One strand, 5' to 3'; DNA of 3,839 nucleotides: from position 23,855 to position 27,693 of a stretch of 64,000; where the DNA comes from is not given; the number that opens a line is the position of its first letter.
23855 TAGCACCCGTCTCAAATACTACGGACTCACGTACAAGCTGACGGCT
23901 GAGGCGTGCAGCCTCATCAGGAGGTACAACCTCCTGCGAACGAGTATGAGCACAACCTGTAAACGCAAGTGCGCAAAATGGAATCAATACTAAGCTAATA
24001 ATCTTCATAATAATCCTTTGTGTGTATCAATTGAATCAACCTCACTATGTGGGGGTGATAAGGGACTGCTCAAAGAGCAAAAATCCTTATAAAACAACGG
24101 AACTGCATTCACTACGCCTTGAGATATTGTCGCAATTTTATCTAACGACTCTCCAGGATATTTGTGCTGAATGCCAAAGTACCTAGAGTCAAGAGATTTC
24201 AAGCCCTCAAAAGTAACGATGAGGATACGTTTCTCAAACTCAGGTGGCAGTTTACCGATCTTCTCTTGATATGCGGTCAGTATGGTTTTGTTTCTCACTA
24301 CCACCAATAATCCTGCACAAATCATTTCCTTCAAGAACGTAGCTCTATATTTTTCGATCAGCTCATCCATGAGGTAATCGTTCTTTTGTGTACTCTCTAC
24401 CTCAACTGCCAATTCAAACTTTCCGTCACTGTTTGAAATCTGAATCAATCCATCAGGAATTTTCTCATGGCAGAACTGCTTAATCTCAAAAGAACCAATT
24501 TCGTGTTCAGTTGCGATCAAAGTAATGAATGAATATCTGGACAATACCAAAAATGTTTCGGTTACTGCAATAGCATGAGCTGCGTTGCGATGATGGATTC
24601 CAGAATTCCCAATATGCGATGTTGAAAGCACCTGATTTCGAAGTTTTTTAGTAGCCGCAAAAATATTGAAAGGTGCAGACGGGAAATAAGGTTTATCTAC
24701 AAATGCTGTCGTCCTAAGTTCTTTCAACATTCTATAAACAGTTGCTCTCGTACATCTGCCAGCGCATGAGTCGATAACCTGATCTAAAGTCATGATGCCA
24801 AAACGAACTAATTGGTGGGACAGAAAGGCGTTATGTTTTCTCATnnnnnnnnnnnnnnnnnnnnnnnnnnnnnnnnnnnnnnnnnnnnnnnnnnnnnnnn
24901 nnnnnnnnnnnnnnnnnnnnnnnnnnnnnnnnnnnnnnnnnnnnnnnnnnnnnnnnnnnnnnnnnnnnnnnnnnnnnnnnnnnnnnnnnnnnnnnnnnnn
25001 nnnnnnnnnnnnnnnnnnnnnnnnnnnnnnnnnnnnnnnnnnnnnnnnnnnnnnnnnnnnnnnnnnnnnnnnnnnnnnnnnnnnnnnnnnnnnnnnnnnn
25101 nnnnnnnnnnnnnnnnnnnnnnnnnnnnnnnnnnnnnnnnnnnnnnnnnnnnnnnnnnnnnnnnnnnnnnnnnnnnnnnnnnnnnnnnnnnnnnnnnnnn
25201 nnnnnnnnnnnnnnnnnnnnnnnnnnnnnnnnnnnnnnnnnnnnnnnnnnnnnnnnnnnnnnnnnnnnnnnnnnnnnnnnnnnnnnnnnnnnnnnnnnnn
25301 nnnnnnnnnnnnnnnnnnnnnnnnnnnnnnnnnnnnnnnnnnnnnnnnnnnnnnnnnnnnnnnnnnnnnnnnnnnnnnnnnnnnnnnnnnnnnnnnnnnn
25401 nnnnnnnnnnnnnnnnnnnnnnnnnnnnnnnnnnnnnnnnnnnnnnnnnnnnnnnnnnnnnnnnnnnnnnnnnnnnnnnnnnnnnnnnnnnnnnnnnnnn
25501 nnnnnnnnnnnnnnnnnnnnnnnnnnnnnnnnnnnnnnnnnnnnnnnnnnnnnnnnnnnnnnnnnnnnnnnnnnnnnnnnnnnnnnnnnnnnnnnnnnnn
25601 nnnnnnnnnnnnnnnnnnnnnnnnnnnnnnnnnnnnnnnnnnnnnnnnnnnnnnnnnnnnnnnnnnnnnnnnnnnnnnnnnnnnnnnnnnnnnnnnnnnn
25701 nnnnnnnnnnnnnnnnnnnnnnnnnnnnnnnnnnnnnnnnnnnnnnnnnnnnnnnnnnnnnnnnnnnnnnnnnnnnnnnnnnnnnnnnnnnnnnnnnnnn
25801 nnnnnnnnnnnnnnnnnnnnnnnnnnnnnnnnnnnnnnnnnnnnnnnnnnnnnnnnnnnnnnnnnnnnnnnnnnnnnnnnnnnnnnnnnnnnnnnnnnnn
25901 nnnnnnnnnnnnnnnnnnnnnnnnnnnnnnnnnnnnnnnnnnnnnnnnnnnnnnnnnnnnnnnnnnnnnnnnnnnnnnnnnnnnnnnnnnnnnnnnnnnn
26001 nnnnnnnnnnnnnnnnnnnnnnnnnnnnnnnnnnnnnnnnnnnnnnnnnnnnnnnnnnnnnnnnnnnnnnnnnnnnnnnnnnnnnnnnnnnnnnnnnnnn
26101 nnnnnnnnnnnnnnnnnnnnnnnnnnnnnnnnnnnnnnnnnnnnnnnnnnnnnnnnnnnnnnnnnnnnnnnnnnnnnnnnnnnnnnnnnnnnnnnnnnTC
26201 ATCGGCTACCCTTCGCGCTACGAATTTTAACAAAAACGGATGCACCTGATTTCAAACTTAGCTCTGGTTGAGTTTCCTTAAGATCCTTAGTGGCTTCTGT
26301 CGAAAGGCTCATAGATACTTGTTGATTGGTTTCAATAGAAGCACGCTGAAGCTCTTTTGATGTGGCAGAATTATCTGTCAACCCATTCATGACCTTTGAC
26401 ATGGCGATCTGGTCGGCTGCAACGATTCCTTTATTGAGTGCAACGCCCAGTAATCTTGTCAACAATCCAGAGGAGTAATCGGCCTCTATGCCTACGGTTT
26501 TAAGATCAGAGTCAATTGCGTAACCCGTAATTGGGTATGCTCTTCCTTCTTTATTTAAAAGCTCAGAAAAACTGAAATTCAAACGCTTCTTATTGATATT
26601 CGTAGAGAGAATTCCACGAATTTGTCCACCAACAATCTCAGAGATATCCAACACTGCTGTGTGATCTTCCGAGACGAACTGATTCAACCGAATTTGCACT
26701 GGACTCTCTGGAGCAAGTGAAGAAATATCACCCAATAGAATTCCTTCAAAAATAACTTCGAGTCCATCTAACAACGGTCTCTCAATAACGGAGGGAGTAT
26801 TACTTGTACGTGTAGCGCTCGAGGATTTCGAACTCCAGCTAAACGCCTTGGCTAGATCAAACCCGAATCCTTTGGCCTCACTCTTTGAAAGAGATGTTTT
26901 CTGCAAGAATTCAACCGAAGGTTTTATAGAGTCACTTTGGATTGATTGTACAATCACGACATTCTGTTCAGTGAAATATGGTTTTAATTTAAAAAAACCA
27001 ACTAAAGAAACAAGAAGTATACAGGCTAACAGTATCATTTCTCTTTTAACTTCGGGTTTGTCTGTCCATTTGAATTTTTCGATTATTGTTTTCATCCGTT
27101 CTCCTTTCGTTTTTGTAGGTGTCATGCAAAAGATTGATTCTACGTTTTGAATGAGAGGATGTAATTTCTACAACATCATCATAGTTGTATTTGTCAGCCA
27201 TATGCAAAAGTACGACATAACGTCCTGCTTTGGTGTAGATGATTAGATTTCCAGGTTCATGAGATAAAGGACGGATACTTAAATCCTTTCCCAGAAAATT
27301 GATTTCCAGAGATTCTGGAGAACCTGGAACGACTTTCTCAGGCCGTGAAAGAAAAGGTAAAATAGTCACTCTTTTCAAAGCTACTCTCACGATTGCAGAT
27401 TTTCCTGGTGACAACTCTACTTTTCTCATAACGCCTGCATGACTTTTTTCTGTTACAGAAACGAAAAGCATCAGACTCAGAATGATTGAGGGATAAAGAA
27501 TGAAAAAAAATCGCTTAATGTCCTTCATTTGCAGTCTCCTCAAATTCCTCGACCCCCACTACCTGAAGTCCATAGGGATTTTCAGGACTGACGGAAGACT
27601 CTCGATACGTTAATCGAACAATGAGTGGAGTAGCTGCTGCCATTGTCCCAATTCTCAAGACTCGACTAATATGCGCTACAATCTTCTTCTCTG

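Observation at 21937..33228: Compact ICE-like element: integrase/excisionase plus minimal T4SS with FtsK-like coupling protein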

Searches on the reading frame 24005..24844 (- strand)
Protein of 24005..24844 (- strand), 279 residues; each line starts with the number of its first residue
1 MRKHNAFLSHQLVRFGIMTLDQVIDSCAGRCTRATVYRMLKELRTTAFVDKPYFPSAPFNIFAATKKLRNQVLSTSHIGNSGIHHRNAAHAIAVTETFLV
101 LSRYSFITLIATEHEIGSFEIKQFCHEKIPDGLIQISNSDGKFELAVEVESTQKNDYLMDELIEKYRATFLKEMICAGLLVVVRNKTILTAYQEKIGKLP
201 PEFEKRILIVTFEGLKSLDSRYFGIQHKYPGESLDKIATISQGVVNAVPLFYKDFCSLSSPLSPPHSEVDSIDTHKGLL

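Call 3: search_protein_families(library=pfam, max_evalue=0.1, proteins=[window:24005-24844:-])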
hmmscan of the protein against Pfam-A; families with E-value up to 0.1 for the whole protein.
window:24005-24844:- (279 aa): 0 families

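Call 8: search_protein_families(library=ncbifam, max_evalue=0.1, proteins=[window:24005-24844:-])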
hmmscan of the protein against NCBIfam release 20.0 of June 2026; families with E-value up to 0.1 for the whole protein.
window:24005-24844:- (279 aa): 0 families

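Call 36: search_protein_families(library=pfam, alignment_id=A5, max_evalue=0.05)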
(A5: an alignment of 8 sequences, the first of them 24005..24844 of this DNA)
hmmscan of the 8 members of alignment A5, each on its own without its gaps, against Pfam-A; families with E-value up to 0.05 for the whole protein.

A. member 1, window:24005-24844:- (279 aa): 0 families

B. families by the number of members that match (of 8 scanned): 4 families
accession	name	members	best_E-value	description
PF13814.12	Replic_Relax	3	1.1e-07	Replication-relaxation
PF01638.23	HxlR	1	0.0024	HxlR-like helix-turn-helix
PF25213.1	HVO_A0261_N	1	0.02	HVO_A0261 N-terminal domain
PF03551.20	PadR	1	0.037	Transcriptional regulator PadR-like family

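Call 37: search_solved_structures(query=A5, max_evalue=10, show_alignments=2)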
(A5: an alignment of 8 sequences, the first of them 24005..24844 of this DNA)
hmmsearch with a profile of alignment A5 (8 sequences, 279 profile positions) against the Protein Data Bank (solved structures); distinct sequences matched with E-value up to 10: 3.
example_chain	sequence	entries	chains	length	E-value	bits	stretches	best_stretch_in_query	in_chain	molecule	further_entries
6qfd_A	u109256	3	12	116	0.03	17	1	13-81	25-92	DNA-binding protein | hsRosR DNA binding protein | DNA binding protein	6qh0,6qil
6qua_A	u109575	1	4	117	0.031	17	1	13-81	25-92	hsRosR-DNA binding protein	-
6ez1_A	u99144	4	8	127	0.037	16.7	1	13-81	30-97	DNA binding protein | HALOPHILIC WINGED-HELIX-TURN-HELIX DNA BINDING PROTEIN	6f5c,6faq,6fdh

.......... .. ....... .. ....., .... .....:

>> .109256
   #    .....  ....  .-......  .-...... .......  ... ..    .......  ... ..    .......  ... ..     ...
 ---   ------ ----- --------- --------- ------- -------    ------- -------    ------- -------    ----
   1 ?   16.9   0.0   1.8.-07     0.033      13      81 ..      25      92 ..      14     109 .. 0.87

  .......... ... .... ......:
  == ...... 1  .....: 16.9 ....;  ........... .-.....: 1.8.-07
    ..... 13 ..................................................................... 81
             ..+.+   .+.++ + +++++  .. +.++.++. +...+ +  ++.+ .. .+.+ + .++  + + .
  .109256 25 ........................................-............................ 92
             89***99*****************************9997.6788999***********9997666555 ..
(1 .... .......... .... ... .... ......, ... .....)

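Call 38: find_homologous_proteins(query=A5, max_evalue=0.001)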
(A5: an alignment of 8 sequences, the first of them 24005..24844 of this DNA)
Query A5 (8 sequences) (279 aa, profile of the alignment): 13 proteins with E <= 0.001 among 6915 candidates.
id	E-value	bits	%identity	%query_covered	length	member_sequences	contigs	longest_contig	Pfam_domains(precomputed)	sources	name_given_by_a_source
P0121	7.7e-113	395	100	100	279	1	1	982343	-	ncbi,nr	ncbi:MAG: hypothetical protein KA715_09240 [Xanthomonadaceae bacterium]|nr:hypothetical protein [Xan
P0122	1.4e-92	328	28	48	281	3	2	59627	-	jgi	jgi:hypothetical protein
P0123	1.3e-85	305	40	87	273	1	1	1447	-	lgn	-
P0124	3.0e-85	304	59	92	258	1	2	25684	-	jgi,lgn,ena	-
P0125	4.6e-84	300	59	95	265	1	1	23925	-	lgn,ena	-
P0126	4.9e-84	300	44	95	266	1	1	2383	-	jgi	jgi:hypothetical protein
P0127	1.8e-83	298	43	90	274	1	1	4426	-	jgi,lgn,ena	jgi:hypothetical protein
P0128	2.0e-80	288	39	87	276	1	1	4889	-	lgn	-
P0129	3.4e-80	288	32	94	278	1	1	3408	-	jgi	jgi:hypothetical protein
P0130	4.1e-80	287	24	80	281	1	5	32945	-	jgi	jgi:hypothetical protein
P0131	2.9e-54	202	27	74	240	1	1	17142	-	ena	-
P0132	9.2e-49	184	25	74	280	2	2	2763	-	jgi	jgi:hypothetical protein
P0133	4.8e-43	166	30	43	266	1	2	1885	-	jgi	jgi:hypothetical protein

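Call 57: predict_structure(alignment_id=A7)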
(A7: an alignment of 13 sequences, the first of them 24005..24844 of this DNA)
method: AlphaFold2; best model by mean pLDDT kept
length: 279 residues; sequences in the alignment: 13
mean_pLDDT: 83.7   pTM: 0.83
mean pLDDT of the five models: 83.7, 83.7, 83.2, 81.9, 70.2
residues with pLDDT >= 90: 162; 70-90: 73; 50-70: 20; < 50: 24
segments of 3 or more residues with pLDDT < 50: 256-279
pLDDT, mean of each block of 10 residues (from residue 1): 85 92 94 93 92 78 88 66 72 95 97 83 85 92 94 90 94 92 95 96 95 94 94 89 83 49 33 30
secondary structure, 60 per line:
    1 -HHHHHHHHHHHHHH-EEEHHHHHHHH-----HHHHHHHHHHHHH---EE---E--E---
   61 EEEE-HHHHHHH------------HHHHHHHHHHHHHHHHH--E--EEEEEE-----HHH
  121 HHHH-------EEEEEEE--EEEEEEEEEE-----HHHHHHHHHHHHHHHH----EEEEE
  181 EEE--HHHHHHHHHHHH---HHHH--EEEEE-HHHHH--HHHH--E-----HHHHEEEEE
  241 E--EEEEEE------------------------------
elements in order: H2-15 E17-19 H20-27 H33-45 E61-64 H66-72 H85-101 E107-112 H118-124 E132-138 E141-150 H156-171 E176-183 H186-197 H201-204 E207-211 H213-217 H220-223 H232-235 E236-241 E244-249

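Call 106: fold_search(model_id=the predicted structure, library=pdb)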
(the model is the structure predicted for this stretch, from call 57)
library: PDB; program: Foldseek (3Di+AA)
matches with E <= 10: 1217; with E <= 0.001: 0
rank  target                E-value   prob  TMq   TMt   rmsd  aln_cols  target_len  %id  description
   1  2fok_B                1.9e-03  0.92  0.28  0.16  13.9       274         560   12  STRUCTURE OF RESTRICTION ENDONUCLEASE FOKI (released 1998-06-17)
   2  2fok_A                6.9e-03  0.85  0.30  0.17  14.8       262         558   10  STRUCTURE OF RESTRICTION ENDONUCLEASE FOKI (released 1998-06-17)
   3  4m72_A                7.3e-03  0.38  0.16  0.14  15.7       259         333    9  Mutant structure of methyltransferase from Streptomyces hygroscopicus (released 2014-06-25)
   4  8q3y_A                1.2e-02  0.75  0.23  0.16  13.0       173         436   12  Crystal structure of apo Can2 from Thermoanaerobacter brockii (released 2023-11-22)
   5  8q41_B                1.4e-02  0.69  0.23  0.16  12.9       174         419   13  Crystal structure of Can2 (E341A) bound to cA4 and TTTAAA ssDNA (released 2023-11-22)
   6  5f7q_L                1.4e-02  0.57  0.19  0.14  15.9       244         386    7  ROK repressor Lmo0178 from Listeria monocytogenes bound to operator (released 2016-09-07)
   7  4m73_B                1.5e-02  0.30  0.17  0.15  16.8       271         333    9  Mutant structure of methyltransferase from Streptomyces hygroscopicus (released 2014-06-25)
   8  4m6y_B                1.5e-02  0.30  0.17  0.14  15.3       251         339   10  Mutant structure of methyltransferase from Streptomyces hygroscopicus complexed with S-adenosyl-L-homocysteine and met (released 2014-06-25)
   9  8q44_B                2.1e-02  0.33  0.23  0.16  16.4       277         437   10  Crystal structure of cA4-bound Can2 (E364R) in complex with oligo-T DNA (released 2023-11-22)
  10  2p14                  2.2e-02  0.89  0.28  0.39   6.0       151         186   15  Crystal structure of small subunit (R.BspD6I2) of the heterodimeric restriction endonuclease R.BspD6I (released 2008-03-11)
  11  8g5s_B                2.5e-02  0.28  0.19  0.16  17.3       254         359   12  Crystal structure of apo TnmJ (released 2023-10-18)
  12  6wam_F                2.7e-02  0.85  0.25  0.18   7.3       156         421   14  Structure of Acinetobacter baumannii Cap4 SAVED/CARF-domain containing receptor (released 2020-06-17)
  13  4kif_B                2.9e-02  0.28  0.18  0.15  15.4       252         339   11  Crystal structure of methyltransferase from Streptomyces hygroscopicus complexed with phenylpyruvic acid (released 2014-05-07)
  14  8em1_B                3.1e-02  0.85  0.23  0.14   9.7       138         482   14  Type IIS Restriction Endonuclease PaqCI, DNA Unbound (released 2023-03-22)
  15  8q42_A                3.1e-02  0.25  0.23  0.16  16.4       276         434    9  Crystal structure of cA4-bound Can2 (E341A) in complex with oligo-A DNA (released 2023-11-22)
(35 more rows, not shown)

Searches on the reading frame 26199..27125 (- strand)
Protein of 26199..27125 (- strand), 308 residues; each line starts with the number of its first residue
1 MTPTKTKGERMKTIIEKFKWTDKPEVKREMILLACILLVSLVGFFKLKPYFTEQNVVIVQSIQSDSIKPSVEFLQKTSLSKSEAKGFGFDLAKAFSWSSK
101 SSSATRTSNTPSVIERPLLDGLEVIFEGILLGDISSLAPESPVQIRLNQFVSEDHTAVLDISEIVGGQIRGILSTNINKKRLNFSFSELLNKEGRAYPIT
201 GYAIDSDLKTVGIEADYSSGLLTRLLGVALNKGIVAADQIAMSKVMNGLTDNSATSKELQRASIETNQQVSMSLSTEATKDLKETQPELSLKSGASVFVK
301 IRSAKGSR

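Call 3: search_protein_families(library=pfam, max_evalue=0.1, proteins=[window:26199-27125:-])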
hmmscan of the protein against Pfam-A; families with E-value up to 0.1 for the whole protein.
window:26199-27125:- (308 aa): 2 families
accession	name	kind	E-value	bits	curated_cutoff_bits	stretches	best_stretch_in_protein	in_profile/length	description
PF03743.19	TrbI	-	0.00031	21.1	35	1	125-301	7-182/188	Bacterial conjugation TrbI-like protein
PF09919.14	DUF2149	-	0.023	15.5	27.1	0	30-95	11-80/92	Uncharacterized conserved protein (DUF2149)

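Call 8: search_protein_families(library=ncbifam, max_evalue=0.1, proteins=[window:26199-27125:-])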
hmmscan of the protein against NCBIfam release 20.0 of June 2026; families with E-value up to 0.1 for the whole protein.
window:26199-27125:- (308 aa): 0 families

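Call 52: search_solved_structures(query=A10, max_evalue=10)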
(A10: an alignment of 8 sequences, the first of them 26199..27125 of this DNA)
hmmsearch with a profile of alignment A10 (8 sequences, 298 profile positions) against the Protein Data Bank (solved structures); distinct sequences matched with E-value up to 10: 1.
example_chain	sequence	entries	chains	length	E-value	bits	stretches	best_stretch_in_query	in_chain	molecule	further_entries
6x6s_AM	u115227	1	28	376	0.02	17.4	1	36-116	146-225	Type IV secretion system apparatus protein CagM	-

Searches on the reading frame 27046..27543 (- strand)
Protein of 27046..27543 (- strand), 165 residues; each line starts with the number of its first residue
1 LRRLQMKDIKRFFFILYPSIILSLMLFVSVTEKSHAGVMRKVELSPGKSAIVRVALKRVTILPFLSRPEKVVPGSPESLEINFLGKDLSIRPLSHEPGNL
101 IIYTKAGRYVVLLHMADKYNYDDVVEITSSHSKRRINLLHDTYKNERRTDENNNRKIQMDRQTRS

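Call 3: search_protein_families(library=pfam, max_evalue=0.1, proteins=[window:27046-27543:-])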
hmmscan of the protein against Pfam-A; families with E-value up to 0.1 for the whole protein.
window:27046-27543:- (165 aa): 1 family
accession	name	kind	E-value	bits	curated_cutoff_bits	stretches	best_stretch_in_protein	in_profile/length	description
PF21852.1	DUF6911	-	0.0072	16.5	24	1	95-152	51-108/128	Family of unknown function (DUF6911)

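Call 8: search_protein_families(library=ncbifam, max_evalue=0.1, proteins=[window:27046-27543:-])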
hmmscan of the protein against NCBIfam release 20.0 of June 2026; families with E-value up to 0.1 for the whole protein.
window:27046-27543:- (165 aa): 1 family
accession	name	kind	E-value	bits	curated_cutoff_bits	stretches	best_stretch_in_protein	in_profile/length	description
TIGR02781.1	VirB9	equivalog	0.0037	16.9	217.7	1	70-162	63-147/248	P-type conjugative transfer protein VirB9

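Call 51: search_solved_structures(query=A9, max_evalue=10)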
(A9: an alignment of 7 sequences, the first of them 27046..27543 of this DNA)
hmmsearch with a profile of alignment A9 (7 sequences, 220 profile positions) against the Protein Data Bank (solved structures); distinct sequences matched with E-value up to 10: 1.
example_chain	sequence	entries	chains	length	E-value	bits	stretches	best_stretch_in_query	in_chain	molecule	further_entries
2rop_A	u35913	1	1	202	2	11.2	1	176-208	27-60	Copper-transporting ATPase 2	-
